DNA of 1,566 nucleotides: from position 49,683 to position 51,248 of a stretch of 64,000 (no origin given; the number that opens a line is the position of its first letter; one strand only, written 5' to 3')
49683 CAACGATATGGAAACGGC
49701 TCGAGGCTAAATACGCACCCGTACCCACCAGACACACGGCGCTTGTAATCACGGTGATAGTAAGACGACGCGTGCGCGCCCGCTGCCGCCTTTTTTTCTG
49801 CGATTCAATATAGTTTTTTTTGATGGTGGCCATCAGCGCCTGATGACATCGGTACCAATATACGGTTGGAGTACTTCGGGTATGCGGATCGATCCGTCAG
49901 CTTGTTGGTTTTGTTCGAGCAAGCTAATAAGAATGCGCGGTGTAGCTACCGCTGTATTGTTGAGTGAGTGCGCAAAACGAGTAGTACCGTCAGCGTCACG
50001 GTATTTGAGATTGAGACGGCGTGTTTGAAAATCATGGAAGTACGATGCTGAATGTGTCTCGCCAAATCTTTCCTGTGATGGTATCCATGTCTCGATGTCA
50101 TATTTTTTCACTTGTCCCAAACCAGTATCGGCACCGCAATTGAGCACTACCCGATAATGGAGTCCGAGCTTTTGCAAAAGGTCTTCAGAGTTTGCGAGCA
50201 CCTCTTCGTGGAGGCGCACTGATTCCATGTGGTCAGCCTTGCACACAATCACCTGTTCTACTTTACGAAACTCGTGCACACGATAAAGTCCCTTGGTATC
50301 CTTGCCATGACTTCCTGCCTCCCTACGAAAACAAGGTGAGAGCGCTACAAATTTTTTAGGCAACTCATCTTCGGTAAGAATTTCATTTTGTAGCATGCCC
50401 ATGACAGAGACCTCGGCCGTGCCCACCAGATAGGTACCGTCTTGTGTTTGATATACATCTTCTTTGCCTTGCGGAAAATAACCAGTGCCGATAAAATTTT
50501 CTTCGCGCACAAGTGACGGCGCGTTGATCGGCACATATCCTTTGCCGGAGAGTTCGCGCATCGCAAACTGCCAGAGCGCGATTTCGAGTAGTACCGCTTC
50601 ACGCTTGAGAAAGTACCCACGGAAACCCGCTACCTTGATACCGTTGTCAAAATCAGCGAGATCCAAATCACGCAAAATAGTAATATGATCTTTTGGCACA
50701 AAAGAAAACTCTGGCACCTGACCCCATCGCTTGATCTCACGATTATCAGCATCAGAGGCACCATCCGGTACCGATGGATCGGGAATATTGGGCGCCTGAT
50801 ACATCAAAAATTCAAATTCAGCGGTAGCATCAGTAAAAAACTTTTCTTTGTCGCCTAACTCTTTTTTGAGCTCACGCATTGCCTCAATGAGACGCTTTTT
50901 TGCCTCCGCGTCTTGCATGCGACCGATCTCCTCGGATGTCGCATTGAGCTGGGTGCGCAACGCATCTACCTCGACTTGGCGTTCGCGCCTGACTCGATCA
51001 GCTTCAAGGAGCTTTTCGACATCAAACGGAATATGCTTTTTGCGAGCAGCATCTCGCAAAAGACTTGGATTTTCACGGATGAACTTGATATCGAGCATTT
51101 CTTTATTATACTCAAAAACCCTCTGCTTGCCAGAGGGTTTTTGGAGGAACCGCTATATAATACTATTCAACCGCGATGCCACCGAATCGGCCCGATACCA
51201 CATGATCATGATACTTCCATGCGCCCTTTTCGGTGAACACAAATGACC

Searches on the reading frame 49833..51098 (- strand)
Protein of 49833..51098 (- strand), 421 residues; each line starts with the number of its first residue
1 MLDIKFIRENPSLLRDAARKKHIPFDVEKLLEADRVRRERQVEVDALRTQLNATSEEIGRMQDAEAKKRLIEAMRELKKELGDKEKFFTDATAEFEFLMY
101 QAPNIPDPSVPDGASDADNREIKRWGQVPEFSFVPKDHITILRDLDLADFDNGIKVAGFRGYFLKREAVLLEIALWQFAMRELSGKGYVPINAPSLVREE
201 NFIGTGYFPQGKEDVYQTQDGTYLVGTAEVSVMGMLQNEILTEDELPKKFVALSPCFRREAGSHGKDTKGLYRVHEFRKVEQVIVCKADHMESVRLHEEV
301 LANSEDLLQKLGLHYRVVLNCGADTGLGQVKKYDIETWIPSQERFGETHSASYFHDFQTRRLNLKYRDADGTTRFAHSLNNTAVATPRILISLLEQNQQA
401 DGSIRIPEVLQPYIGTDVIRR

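Call 73: search_protein_families(library=pfam, proteins=[window:49833-51098:-], max_evalue=0.001)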
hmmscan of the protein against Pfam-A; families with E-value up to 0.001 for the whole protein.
window:49833-51098:- (421 aa): 2 families
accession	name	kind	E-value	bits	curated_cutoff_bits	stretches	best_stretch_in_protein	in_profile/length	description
PF00587.30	tRNA-synt_2b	-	4.6e-30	105.4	29.3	1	220-397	9-179/179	tRNA synthetase class II core domain (G, H, P, S and T)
PF02403.27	Seryl_tRNA_N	-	7.4e-23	81.3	28.2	1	1-106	1-108/108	Seryl-tRNA synthetase N-terminal domain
